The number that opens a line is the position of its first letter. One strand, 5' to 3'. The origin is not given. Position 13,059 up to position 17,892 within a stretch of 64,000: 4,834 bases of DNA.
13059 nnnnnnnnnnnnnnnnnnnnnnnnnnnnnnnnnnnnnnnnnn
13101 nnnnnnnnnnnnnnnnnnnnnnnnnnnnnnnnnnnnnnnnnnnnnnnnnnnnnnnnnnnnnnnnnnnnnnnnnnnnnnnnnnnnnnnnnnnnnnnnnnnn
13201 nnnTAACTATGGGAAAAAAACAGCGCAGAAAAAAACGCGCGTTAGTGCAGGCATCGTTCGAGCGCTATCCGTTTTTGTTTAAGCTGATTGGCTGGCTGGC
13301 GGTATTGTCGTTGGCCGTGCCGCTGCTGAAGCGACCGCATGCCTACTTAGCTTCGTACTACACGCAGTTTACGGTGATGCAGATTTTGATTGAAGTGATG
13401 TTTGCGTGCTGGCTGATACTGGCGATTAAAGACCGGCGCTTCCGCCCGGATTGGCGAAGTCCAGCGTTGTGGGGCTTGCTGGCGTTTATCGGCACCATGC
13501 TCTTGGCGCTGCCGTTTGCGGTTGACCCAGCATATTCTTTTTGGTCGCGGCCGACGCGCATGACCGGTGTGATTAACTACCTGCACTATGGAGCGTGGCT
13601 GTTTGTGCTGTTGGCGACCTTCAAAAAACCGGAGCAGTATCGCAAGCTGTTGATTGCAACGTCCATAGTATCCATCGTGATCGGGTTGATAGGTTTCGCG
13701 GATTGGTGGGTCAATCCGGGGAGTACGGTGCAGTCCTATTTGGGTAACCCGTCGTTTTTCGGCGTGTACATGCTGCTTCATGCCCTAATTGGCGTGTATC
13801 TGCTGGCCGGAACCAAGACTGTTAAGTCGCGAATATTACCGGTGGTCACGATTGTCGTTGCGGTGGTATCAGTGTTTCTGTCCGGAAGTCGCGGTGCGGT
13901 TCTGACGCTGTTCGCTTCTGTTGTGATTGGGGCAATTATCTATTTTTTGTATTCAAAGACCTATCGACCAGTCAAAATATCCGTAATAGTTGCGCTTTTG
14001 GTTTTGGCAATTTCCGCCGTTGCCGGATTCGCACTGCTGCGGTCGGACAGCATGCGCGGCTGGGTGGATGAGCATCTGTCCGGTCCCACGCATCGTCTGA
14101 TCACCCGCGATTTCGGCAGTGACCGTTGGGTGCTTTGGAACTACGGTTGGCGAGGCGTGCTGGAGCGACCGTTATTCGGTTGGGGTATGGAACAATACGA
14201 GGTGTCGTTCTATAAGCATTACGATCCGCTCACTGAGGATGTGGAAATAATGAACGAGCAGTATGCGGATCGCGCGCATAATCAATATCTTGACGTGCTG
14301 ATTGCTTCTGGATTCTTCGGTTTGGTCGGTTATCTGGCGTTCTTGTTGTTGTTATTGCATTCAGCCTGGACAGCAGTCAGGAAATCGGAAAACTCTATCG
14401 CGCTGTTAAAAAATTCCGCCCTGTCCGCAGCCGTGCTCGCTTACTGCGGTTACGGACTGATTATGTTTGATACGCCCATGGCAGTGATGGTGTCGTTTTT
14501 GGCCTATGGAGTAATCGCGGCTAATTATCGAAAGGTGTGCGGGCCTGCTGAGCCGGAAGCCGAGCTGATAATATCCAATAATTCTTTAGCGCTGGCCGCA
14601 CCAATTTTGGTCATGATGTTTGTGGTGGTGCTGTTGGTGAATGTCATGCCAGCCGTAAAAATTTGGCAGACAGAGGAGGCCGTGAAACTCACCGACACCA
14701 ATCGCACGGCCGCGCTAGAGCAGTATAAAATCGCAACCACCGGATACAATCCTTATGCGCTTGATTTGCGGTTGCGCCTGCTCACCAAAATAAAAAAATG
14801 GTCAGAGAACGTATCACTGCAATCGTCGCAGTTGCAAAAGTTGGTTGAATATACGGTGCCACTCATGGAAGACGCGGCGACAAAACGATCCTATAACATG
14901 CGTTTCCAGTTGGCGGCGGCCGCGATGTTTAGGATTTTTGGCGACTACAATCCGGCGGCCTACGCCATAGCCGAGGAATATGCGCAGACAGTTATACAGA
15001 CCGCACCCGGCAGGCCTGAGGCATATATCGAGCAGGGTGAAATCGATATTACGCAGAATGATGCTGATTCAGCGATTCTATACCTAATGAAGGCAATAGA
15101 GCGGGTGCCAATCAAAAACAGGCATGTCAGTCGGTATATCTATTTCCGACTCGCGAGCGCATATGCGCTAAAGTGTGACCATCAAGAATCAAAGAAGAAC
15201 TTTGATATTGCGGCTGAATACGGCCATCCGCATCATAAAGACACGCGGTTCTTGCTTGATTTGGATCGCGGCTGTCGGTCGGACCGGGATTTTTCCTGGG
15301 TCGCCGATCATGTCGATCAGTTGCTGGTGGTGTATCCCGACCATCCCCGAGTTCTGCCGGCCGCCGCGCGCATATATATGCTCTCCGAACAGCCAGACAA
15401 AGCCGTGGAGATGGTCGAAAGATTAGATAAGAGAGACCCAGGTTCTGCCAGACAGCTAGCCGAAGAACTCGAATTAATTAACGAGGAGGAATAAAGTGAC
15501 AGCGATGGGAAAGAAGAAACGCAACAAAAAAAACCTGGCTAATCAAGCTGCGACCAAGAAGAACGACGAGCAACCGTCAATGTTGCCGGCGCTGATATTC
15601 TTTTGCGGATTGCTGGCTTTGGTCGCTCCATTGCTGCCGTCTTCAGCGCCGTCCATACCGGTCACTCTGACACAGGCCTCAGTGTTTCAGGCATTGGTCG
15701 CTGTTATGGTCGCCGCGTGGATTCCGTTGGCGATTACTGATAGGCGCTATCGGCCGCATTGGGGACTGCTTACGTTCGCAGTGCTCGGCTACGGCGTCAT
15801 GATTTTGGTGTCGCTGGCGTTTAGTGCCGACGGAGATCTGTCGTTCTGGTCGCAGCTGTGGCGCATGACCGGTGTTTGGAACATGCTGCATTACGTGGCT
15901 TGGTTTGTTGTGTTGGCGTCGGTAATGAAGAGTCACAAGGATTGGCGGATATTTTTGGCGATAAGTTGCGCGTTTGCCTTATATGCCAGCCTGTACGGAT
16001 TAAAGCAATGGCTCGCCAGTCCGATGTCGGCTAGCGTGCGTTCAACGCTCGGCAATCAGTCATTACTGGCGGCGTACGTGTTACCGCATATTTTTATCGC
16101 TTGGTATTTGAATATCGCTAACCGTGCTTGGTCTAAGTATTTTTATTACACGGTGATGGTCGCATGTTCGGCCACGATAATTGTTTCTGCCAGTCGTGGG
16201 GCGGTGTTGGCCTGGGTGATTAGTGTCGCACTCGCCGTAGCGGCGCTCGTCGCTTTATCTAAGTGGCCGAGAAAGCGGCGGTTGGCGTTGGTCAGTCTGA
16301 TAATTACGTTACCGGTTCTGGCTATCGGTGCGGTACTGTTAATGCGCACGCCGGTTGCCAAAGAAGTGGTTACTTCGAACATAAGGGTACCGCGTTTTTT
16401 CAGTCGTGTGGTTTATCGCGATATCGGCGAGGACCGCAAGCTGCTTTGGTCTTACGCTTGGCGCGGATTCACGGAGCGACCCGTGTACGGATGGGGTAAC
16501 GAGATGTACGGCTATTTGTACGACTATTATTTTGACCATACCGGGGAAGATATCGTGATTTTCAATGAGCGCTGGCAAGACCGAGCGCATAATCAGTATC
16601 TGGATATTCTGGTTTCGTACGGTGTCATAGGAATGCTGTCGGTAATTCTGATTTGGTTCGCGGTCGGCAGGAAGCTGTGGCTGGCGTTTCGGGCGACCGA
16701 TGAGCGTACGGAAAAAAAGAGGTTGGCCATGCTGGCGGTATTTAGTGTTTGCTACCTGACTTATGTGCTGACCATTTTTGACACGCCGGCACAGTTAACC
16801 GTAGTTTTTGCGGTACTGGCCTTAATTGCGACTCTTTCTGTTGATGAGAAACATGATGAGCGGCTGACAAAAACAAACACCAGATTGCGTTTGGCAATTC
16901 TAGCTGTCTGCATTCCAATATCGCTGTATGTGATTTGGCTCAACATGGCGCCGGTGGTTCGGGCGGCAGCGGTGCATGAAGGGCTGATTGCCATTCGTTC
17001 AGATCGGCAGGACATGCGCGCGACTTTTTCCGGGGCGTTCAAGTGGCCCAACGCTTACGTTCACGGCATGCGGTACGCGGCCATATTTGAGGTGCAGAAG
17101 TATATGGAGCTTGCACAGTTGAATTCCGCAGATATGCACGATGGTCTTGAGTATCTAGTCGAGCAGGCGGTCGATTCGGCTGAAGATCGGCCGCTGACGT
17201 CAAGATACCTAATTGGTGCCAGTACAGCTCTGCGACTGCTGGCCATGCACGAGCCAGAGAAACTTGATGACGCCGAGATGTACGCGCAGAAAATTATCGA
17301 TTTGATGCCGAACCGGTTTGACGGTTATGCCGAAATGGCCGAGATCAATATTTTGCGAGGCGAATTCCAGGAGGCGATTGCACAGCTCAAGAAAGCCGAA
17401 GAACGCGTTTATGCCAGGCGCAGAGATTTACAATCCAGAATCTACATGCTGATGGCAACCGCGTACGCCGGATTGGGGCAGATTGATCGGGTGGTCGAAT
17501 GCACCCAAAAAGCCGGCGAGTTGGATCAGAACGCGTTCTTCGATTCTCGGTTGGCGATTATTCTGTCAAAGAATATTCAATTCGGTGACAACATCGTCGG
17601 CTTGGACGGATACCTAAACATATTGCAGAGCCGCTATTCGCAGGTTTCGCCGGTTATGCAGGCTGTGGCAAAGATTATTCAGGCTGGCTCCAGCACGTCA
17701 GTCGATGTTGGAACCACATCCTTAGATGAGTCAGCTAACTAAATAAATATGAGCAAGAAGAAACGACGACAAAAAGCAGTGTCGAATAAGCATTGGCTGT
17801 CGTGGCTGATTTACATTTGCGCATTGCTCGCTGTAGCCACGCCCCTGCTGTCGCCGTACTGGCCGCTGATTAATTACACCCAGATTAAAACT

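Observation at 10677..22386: Glycan locus with four tandem, divergent Wzy_C(O-antigen-ligase)-TPR fusion proteins downstream of GT4 and a WbaP-like initiator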

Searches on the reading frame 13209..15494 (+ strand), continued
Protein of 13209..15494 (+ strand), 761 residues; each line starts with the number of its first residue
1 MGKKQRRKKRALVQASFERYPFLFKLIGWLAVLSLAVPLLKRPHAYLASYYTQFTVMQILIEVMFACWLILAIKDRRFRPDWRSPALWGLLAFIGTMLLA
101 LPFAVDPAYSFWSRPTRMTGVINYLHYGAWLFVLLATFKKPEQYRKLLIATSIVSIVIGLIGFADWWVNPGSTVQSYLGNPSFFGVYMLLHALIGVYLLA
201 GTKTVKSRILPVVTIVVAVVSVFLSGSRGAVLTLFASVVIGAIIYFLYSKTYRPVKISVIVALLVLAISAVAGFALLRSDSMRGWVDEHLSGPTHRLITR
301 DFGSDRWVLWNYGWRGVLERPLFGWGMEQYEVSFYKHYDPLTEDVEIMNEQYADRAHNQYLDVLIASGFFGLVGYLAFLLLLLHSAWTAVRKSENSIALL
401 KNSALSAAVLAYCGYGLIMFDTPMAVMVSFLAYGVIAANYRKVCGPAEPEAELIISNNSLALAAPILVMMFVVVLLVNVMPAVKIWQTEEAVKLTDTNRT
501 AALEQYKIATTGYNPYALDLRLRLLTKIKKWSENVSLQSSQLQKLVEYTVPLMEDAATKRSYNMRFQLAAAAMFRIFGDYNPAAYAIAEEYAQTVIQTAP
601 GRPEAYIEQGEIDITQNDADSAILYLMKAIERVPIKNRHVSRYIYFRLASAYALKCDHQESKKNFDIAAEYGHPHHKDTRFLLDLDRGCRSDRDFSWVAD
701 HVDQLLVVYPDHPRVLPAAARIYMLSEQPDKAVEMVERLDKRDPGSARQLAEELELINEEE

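Call 94: find_encoding_contigs(protein=P0011, flank=10000, max_places=1)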
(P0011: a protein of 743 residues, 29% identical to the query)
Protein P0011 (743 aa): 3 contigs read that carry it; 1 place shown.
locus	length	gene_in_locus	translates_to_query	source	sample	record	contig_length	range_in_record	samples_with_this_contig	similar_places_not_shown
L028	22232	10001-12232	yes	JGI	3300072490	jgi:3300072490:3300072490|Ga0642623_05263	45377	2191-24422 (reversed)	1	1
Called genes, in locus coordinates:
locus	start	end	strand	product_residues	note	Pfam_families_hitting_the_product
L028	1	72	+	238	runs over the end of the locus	PF00483:NTP_transferase, PF12804:NTP_transf_3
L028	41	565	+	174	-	PF00293:NUDIX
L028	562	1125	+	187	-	PF00908:dTDP_sugar_isom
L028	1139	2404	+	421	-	PF08421:Methyltransf_13, PF13489:Methyltransf_23, PF08242:Methyltransf_12 (weak), PF08484:Methyltransf_14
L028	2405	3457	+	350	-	PF01041:DegT_DnrJ_EryC1, PF00266:Aminotran_5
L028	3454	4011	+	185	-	PF01596:Methyltransf_3 (weak), PF13578:Methyltransf_24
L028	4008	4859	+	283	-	-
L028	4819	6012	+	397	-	PF13439:Glyco_transf_4, PF13579:Glyco_trans_4_4, PF20706:GT4-conflict, PF00534:Glycos_transf_1, PF13692:Glyco_trans_1_4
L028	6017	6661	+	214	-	PF13489:Methyltransf_23 (weak), PF08241:Methyltransf_11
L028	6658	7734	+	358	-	PF13439:Glyco_transf_4, PF00534:Glycos_transf_1, PF13692:Glyco_trans_1_4, PF13524:Glyco_trans_1_2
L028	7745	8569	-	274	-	PF05575:V_cholerae_RfbT, PF02475:TRM5-TYW2_MTfase (weak), PF05050:Methyltransf_21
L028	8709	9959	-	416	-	PF01943:Polysacc_synt, PF13440:Polysacc_synt_3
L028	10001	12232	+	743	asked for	PF04932:Wzy_C, PF21033:RMD1-3 (faint), PF13424:TPR_12 (faint), PF13428:TPR_14 (faint), PF00515:TPR_1 (faint), PF12895:ANAPC3 (weak), PF14559:TPR_19, PF13181:TPR_8 (weak), +5 more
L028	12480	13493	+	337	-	PF01565:FAD_binding_4, PF02873:MurB_C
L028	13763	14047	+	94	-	PF07517:SecA_DEAD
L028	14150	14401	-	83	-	-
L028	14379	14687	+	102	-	PF01043:SecA_PP_bind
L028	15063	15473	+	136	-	PF21090:P-loop_SecA, PF07516:SecA_SW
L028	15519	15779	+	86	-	PF07516:SecA_SW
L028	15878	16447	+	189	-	PF01928:CYTH (weak)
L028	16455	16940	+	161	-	PF00293:NUDIX, PF14815:NUDIX_4 (weak)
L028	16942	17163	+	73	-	PF07866:DUF1653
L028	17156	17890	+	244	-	PF02683:DsbD_TM, PF13386:DsbD_2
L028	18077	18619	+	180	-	-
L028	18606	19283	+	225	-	PF00899:ThiF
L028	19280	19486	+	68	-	-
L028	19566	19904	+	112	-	PF04020:Phage_holin_4_2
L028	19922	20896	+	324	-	PF01018:GTP1_OBG, PF01926:MMR_HSR1, PF02421:FeoB_N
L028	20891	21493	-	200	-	-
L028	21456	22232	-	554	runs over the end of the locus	-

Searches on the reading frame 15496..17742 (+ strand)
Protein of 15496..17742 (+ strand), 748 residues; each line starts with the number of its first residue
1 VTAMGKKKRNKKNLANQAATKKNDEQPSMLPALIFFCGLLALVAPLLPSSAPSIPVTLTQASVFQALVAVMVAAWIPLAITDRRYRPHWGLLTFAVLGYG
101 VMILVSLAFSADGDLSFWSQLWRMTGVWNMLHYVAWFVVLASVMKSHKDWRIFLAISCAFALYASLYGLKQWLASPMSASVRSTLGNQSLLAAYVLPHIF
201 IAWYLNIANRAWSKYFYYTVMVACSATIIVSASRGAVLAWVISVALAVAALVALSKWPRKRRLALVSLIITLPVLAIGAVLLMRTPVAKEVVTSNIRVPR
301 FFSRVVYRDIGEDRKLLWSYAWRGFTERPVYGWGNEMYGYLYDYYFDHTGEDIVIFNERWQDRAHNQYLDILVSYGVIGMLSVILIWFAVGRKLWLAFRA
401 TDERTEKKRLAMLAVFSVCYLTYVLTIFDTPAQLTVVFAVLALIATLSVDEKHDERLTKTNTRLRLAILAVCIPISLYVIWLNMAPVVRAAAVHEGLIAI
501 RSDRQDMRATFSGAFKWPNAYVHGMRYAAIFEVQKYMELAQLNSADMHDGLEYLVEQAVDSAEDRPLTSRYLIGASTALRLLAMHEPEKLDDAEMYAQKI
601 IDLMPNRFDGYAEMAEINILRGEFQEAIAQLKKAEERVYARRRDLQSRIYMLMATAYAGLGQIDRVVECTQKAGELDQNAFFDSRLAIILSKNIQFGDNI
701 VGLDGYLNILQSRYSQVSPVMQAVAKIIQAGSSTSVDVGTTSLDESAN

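Call 4: search_protein_families(library=pfam, proteins=[window:15496-17742:+], max_evalue=0.01)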
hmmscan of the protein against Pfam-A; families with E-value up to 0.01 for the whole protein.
window:15496-17742:+ (748 aa): 5 families
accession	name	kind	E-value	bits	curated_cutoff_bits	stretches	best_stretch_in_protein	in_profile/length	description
PF04932.20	Wzy_C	-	1.1e-16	61.5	31.7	1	220-383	2-148/149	O-Antigen ligase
PF07719.23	TPR_2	-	0.00068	20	27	0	648-679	2-33/34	Tetratricopeptide repeat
PF14559.12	TPR_19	-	0.002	18.8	25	0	588-637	5-54/68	Tetratricopeptide repeat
PF00515.34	TPR_1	-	0.0031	17.7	27.8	0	648-678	2-32/34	Tetratricopeptide repeat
PF13424.12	TPR_12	-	0.0069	17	30.1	0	613-673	8-71/77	Tetratricopeptide repeat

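Call 5: search_protein_families(library=ncbifam, proteins=[window:15496-17742:+], max_evalue=0.01)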
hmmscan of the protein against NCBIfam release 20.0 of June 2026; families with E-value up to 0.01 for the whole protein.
window:15496-17742:+ (748 aa): 3 families
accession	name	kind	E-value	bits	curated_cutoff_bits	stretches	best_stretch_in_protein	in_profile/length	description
TIGR00947.1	2A73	equivalog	7e-09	35.2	366.4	1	58-446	35-421/425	IctB family putative bicarbonate transporter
TIGR03097.1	PEP_O_lig_1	hypoth_equivalog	3.7e-08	32.6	188.1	1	64-424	48-379/408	putative O-glycosylation ligase, exosortase A system-associated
NF040959.1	MamA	equivalog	0.0025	17.3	200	0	588-679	85-171/204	magnetosome protein MamA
